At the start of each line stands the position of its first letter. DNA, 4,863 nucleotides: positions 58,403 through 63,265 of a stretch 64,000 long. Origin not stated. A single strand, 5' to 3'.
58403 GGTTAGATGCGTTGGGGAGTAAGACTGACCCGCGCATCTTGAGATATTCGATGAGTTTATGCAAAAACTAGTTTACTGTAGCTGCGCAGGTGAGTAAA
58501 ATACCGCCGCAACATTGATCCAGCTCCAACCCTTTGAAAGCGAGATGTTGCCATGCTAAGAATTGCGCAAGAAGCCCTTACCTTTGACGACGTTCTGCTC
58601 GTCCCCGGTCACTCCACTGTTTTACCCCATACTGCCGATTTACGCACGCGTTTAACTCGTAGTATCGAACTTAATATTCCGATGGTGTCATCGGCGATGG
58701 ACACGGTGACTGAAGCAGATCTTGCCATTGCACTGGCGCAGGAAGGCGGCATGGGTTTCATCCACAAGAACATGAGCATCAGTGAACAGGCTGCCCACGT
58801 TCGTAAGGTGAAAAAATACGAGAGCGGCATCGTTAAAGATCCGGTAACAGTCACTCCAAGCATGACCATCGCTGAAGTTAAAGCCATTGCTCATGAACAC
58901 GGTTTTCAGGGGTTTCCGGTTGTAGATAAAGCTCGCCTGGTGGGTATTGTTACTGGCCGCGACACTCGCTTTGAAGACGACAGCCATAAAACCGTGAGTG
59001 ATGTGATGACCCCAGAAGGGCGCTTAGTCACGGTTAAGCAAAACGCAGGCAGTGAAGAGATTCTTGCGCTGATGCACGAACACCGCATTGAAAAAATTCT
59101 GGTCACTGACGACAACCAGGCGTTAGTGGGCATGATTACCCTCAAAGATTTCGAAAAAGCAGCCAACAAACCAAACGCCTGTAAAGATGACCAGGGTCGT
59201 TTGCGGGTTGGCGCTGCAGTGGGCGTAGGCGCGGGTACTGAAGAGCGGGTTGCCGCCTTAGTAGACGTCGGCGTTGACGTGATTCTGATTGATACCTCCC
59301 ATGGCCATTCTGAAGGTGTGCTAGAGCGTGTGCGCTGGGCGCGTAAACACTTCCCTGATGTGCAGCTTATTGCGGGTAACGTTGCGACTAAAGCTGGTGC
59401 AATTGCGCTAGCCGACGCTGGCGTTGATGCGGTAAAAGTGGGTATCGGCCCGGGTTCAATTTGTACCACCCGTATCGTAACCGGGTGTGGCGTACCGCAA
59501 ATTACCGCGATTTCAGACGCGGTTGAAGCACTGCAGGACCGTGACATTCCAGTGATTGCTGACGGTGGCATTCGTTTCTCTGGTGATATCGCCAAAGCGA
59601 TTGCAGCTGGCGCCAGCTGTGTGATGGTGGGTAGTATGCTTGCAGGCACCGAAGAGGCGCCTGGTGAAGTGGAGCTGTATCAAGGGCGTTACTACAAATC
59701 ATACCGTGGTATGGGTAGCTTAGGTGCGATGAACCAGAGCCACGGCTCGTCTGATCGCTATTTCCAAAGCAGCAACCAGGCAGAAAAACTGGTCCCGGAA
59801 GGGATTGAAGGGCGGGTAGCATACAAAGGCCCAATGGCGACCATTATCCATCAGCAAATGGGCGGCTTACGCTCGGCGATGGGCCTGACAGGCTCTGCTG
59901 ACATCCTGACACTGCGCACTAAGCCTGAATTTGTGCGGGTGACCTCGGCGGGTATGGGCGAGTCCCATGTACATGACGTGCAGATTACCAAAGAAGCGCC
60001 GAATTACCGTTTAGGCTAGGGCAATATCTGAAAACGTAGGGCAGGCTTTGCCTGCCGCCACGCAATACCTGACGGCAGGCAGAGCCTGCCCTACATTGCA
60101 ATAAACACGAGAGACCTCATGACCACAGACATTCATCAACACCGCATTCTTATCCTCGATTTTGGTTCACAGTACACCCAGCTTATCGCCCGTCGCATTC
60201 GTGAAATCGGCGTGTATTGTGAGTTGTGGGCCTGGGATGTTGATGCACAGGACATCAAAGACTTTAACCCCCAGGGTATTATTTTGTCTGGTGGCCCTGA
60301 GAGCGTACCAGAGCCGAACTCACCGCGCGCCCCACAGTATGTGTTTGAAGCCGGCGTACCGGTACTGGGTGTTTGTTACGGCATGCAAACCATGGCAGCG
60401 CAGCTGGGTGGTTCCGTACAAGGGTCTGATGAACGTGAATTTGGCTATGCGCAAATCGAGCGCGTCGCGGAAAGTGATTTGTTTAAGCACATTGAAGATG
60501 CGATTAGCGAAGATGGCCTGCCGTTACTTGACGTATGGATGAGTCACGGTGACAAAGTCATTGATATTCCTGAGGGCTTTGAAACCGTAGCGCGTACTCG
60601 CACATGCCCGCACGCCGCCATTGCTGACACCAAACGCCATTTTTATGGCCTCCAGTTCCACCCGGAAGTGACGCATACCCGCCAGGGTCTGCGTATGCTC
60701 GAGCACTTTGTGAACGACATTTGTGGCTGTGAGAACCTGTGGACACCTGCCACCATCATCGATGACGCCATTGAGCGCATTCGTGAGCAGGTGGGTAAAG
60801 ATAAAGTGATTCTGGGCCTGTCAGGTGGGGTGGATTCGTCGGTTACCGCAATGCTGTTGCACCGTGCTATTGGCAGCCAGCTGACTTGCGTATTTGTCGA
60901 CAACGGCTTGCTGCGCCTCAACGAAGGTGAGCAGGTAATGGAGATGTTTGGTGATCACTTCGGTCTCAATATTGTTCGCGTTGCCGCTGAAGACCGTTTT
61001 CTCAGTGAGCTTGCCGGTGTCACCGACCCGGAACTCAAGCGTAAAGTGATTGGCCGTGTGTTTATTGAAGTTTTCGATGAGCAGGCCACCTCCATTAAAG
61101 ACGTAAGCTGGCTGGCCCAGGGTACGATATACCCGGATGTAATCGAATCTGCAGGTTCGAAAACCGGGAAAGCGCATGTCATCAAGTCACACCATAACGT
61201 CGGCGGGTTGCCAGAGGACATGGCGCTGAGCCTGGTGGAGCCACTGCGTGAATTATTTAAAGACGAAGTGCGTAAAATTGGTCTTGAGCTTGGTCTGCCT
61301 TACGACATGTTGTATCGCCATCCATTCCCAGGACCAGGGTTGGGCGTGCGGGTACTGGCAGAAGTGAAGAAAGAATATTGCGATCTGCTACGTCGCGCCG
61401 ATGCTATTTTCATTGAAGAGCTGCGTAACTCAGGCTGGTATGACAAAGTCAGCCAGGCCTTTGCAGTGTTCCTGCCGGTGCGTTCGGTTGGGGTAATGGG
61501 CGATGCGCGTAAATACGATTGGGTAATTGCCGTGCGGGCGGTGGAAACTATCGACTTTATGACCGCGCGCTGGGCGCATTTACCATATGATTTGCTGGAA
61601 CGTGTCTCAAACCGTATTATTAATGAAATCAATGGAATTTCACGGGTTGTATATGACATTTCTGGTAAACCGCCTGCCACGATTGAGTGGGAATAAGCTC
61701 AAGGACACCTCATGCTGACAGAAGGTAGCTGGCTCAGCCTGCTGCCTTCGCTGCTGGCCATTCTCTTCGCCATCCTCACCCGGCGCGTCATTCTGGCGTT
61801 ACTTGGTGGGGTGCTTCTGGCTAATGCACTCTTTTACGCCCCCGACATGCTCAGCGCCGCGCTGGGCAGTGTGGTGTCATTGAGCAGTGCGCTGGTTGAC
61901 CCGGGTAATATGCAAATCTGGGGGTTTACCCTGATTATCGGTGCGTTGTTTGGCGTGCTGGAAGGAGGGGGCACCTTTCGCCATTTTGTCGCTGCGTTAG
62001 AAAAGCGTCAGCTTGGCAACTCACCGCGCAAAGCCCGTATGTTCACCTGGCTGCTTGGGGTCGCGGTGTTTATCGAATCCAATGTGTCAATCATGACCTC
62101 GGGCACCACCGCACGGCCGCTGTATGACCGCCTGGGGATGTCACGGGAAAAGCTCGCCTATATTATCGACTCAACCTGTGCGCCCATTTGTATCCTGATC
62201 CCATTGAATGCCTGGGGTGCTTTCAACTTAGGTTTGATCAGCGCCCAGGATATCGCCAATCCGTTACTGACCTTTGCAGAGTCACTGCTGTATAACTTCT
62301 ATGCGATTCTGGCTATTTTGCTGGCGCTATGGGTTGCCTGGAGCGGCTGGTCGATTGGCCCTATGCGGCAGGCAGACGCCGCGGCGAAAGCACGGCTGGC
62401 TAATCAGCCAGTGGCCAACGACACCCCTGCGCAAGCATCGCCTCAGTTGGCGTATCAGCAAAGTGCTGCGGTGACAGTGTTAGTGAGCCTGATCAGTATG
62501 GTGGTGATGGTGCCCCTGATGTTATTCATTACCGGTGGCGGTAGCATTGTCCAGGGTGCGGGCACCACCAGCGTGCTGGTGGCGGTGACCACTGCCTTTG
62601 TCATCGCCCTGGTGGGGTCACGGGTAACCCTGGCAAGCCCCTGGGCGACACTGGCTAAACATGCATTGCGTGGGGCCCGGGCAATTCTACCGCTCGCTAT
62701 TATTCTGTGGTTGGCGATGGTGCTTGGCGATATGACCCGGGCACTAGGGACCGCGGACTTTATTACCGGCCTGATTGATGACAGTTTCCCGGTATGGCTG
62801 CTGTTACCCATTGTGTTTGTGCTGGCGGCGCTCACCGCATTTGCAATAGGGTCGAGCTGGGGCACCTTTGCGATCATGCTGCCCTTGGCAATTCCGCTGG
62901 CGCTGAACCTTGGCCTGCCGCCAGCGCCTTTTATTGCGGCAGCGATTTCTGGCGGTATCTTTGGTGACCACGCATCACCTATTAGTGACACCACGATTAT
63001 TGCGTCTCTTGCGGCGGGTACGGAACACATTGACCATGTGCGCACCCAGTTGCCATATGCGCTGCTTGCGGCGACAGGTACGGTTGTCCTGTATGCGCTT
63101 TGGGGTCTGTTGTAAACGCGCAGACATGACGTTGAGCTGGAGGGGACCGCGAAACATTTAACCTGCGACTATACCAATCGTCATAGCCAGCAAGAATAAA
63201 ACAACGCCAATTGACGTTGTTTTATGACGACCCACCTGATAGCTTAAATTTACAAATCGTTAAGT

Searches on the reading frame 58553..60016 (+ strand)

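Call 40: search_protein_families(library=pfam, proteins=[window:58553-60016:+])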
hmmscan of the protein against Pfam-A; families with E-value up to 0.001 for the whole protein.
window:58553-60016:+ (488 aa): 8 families
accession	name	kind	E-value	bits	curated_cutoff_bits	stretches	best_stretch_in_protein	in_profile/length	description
PF00478.31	IMPDH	-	2.3e-160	533.7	25.6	1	8-474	1-345/345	IMP dehydrogenase / GMP reductase domain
PF00571.33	CBS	-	4.8e-21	75.3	24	2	94-137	6-50/57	CBS domain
PF03060.21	NMO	-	2.5e-11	44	28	1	210-371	83-233/331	Nitronate monooxygenase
PF01070.24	FMN_dh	-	1e-08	35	24.9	1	257-362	207-304/350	FMN-dependent dehydrogenase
PF01645.23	Glu_synthase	-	2.3e-05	24.2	20.4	1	270-361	209-305/369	Conserved region in glutamate synthase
PF00977.27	His_biosynth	-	3.4e-05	23.8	23.6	0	322-363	63-105/228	Histidine biosynthesis protein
PF04131.20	NanE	-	0.00021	21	27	1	232-366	56-179/192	Putative N-acetylmannosamine-6-phosphate epimerase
PF01180.27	DHO_dh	-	0.0004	20.1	27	1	326-363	235-272/291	Dihydroorotate dehydrogenase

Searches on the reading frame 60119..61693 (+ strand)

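Call 40: search_protein_families(library=pfam, proteins=[window:60119-61693:+])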
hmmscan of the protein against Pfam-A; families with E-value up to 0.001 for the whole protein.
window:60119-61693:+ (525 aa): 5 families
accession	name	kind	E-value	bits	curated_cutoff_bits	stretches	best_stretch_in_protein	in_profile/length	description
PF00958.27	GMP_synt_C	-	3.6e-44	149.2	27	1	433-524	1-92/92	GMP synthase C terminal domain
PF00117.34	GATase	-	2.3e-43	148.5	22.8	1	11-199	1-188/190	Glutamine amidotransferase class-I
PF02540.23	NAD_synthase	-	3.5e-09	36.6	21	1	217-254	8-45/242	NAD synthase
PF07722.19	Peptidase_C26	-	4.8e-07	30.2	20.5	1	75-183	101-219/219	Peptidase C26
PF03054.22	tRNA_Me_trans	-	7.8e-06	26.1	20.6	1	229-262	2-34/202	tRNA methyl transferase HUP domain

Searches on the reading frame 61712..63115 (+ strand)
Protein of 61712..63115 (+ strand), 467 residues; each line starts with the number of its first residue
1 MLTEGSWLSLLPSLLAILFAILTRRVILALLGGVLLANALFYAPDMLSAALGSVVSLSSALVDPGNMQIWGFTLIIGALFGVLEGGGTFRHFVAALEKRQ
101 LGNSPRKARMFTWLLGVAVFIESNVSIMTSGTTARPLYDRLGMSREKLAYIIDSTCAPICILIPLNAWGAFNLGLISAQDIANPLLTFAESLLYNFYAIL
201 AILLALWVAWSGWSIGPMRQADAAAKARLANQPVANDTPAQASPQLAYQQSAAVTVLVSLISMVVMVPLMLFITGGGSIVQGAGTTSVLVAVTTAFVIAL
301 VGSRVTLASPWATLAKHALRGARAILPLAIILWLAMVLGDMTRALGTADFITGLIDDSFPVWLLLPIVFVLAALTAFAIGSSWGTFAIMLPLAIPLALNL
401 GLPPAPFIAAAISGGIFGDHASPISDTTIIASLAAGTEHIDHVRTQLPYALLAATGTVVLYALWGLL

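Call 9: find_related_loci(query=window:61712-63112:+, collection=genome_contigs, flank=4000)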
Query window:61712-63112:+ (467 aa) in genome_contigs; peptide patterns used: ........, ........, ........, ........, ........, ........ (x = any residue, [..] = any of these).
126 stretches matched a pattern; 16 encode a relative of the query (tblastn E <= 1e-3); 16 distinct loci.
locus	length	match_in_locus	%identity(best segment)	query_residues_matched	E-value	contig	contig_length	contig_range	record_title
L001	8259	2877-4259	82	4-466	0e+0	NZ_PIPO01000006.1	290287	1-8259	Aliidiomarina soli strain Y4G10-17 contig6, whole genome shotgun sequence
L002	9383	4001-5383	82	4-466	0e+0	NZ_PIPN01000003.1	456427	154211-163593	Aliidiomarina sedimenti strain GBSy1 contig3, whole genome shotgun sequence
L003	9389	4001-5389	82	1-467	0e+0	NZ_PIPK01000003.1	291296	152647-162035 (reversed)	Aliidiomarina maris strain CF12-14 contig3, whole genome shotgun sequence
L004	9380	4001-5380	63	1-466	2e-180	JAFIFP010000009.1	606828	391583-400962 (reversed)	MAG: Idiomarina sp. isolate coassembly_bin.63 k141_13132, whole genome shotgun sequence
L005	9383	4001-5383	61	1-467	3e-178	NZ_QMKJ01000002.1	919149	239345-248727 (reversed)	Aliidiomarina sp. B3213 NODE_2_length_919149_cov_52.125099, whole genome shotgun sequence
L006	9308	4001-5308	63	7-449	2e-177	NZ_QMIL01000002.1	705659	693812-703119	Aliidiomarina celeris strain F3105 NODE_2_length_705659_cov_132.880741, whole genome shotgun sequence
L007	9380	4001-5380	62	1-465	6e-173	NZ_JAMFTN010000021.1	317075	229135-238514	Aliidiomarina quisquiliarum strain Y-6 soapdenovo_K_127_21, whole genome shotgun sequence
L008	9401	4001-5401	49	2-465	1e-122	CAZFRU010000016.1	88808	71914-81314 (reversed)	MAG TPA_asm: uncultured Gemmatimonadaceae bacterium isolate binchicken_co235_401 genome assembly, contig: NODE_587_lengt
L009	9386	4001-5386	46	2-465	1e-118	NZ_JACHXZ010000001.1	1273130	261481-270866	Simiduia aestuariiviva strain CECT 8571 Ga0372420_01, whole genome shotgun sequence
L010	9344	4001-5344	46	2-453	5e-118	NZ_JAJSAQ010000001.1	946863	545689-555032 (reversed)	Microbulbifer guangxiensis strain L3 NODE_1_length_946863_cov_269.108779, whole genome shotgun sequence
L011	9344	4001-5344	45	2-453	1e-116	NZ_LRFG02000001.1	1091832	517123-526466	Microbulbifer flavimaris strain WRN-8 ZB100000, whole genome shotgun sequence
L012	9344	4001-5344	44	2-453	3e-114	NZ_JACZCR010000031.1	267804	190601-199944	Microbulbifer hainanensis strain NBU-8HK146 Scaffold3_3, whole genome shotgun sequence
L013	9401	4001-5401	46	2-467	4e-114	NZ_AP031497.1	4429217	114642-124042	Simiduia litorea strain KMM 9504 chromosome, complete genome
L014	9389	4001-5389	44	8-467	1e-108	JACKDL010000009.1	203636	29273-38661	MAG: Myxococcales bacterium isolate HK-STAS-MYXO-6 HK-STAS-MYXO-6_9, whole genome shotgun sequence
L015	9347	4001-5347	45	2-454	2e-106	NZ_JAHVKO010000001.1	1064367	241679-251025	Microbulbifer agarilyticus strain DP4N21-6 DP4N21-6_ctg01, whole genome shotgun sequence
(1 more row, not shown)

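Call 24: find_encoding_contigs(protein=window:61712-63115:+, flank=3000, max_places=6)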
Protein window:61712-63115:+ (467 aa): no gene with exactly this product is on record in the collection.

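Call 27: find_related_loci(query=window:61712-63112:+, collection=metagenome_contigs, flank=2000)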
Query window:61712-63112:+ (467 aa) in metagenome_contigs; peptide patterns used: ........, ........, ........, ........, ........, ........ (x = any residue, [..] = any of these).
164 stretches matched a pattern; 4 encode a relative of the query (tblastn E <= 1e-3); 4 distinct loci.
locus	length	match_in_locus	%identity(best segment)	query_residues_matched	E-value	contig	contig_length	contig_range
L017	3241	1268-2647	62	1-465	0e+0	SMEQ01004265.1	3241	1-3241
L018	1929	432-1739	63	7-449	0e+0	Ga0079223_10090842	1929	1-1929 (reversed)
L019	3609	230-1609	61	1-465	2e-180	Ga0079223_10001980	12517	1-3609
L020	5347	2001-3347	60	7-461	2e-176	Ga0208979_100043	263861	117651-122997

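Call 40: search_protein_families(library=pfam, proteins=[window:61712-63112:+])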
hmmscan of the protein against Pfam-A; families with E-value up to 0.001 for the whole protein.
window:61712-63112:+ (467 aa): 2 families
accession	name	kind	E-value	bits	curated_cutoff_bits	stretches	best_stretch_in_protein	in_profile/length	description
PF03553.21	Na_H_antiporter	-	1.2e-46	159.9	23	1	184-466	32-303/303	Na+/H+ antiporter family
PF03606.21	DcuC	-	1e-07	31.3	23.1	1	68-440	77-434/461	C4-dicarboxylate anaerobic carrier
